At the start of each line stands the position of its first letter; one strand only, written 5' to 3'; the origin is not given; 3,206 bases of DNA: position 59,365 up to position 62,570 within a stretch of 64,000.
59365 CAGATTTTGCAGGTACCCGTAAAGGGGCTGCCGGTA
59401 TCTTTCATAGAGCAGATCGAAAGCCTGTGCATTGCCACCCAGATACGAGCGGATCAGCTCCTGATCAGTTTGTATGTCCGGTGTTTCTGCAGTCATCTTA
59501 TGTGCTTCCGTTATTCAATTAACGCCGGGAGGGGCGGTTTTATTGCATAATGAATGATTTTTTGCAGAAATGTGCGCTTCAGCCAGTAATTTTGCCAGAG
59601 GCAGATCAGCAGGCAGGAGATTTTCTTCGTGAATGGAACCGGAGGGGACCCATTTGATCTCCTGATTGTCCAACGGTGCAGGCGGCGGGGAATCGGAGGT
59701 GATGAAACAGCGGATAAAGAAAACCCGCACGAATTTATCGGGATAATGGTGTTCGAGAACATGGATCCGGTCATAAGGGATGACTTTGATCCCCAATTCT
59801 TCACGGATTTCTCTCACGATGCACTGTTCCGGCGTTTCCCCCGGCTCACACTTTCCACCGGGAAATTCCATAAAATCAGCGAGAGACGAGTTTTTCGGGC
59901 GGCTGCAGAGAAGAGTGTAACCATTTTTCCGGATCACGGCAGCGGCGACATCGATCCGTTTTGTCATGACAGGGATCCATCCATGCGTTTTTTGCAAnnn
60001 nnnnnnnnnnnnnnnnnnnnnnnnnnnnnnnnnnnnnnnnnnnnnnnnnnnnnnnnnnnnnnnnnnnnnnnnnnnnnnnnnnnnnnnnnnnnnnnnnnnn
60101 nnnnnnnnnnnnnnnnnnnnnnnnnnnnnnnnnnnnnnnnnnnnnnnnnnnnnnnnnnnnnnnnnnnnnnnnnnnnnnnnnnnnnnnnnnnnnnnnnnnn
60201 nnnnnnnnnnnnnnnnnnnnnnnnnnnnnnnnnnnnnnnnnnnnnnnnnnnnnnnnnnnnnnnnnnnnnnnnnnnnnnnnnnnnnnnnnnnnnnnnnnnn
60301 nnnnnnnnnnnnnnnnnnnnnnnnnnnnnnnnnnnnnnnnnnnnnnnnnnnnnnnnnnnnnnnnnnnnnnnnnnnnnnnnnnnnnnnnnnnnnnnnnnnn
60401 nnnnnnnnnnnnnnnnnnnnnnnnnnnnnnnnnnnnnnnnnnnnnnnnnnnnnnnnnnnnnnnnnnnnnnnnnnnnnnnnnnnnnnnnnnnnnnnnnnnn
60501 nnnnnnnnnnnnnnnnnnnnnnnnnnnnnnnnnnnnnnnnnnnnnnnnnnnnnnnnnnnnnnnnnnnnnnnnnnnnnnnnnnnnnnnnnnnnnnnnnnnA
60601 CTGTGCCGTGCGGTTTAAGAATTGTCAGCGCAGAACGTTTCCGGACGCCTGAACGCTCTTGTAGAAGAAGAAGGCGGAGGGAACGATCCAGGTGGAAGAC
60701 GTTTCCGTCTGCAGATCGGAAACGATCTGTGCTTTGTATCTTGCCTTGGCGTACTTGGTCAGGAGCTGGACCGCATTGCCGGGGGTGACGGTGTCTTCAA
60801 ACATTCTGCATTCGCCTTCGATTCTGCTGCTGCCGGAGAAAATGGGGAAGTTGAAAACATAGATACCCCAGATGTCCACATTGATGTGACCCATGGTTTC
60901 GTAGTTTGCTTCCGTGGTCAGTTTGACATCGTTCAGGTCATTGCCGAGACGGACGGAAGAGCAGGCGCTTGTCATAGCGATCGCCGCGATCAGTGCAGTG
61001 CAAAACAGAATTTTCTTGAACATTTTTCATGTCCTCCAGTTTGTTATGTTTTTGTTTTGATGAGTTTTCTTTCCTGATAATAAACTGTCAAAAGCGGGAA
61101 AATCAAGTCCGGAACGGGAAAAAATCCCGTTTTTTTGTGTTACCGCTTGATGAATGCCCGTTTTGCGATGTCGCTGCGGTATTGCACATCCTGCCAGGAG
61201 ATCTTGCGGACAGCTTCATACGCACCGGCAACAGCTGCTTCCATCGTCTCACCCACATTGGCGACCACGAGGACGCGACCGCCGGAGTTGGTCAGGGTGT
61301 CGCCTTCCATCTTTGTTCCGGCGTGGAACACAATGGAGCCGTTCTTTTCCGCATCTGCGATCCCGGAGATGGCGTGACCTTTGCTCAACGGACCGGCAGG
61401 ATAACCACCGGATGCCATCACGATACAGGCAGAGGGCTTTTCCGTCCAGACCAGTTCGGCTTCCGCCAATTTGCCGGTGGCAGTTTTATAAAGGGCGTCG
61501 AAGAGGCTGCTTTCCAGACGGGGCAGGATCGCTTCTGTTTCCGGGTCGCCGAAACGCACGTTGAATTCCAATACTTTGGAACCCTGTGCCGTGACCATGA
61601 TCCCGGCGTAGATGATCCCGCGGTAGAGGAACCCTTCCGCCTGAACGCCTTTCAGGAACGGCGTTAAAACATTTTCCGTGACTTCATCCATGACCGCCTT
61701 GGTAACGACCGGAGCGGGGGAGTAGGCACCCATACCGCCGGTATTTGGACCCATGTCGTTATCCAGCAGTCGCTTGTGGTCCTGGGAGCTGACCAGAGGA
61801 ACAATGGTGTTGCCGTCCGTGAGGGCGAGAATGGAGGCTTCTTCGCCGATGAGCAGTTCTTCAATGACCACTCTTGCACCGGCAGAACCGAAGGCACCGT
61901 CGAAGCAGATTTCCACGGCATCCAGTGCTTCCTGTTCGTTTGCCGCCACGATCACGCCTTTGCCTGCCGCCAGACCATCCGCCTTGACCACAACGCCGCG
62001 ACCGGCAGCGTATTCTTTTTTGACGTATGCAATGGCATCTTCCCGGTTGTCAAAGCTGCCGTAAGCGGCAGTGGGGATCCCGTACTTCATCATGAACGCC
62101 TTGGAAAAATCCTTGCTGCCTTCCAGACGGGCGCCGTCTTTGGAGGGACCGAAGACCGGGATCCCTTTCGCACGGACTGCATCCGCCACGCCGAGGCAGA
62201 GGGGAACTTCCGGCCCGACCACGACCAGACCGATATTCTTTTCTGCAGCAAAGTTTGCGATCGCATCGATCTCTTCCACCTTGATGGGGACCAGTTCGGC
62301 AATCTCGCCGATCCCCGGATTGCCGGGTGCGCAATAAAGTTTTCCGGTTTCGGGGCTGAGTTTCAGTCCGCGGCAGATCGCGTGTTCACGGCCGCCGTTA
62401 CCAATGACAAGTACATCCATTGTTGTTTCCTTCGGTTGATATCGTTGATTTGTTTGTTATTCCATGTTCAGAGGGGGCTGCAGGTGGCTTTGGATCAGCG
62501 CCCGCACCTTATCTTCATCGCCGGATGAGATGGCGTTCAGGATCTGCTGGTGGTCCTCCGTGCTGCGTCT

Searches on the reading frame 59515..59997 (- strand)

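Call 20: search_protein_families(library=pfam, proteins=[window:59515-59997:-], max_evalue=0.01)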
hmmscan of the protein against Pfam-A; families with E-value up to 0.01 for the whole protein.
window:59515-59997:- (160 aa): 3 families
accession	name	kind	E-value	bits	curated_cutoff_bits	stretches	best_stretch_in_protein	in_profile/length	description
PF00293.34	NUDIX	-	9.5e-18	64.9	21.1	1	14-129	3-125/134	NUDIX domain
PF14815.12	NUDIX_4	-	7.8e-16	58.3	35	1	19-132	2-108/113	NUDIX domain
PF22327.2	Nudt16-like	-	0.0078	16.6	27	0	44-98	36-95/161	U8 snoRNA-decapping enzyme-like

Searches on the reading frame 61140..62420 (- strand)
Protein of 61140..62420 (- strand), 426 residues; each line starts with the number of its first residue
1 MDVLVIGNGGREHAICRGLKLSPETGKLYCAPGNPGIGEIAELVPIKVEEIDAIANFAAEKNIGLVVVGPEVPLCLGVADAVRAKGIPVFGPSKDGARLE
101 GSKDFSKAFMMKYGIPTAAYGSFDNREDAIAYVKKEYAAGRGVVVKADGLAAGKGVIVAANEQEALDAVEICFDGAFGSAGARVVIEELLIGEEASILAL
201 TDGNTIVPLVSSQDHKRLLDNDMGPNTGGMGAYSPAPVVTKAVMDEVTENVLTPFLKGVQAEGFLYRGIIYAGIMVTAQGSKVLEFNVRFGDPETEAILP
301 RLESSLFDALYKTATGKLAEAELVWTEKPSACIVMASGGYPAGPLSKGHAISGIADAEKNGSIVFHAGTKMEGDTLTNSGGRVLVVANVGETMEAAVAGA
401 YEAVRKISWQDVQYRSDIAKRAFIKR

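Call 20: search_protein_families(library=pfam, proteins=[window:61140-62420:-], max_evalue=0.01)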
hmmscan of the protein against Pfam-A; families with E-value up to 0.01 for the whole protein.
window:61140-62420:- (426 aa): 3 families
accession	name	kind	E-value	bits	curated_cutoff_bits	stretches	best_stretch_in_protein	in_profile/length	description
PF01071.24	GARS_A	-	1.4e-75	253.9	27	1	101-295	1-194/194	Phosphoribosylglycinamide synthetase, ATP-grasp (A) domain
PF02844.21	GARS_N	-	1.8e-36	125.3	29.5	1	1-100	1-100/100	Phosphoribosylglycinamide synthetase, N domain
PF02843.22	GARS_C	-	1.4e-27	96.3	34.8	1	331-421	2-92/92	Phosphoribosylglycinamide synthetase, C domain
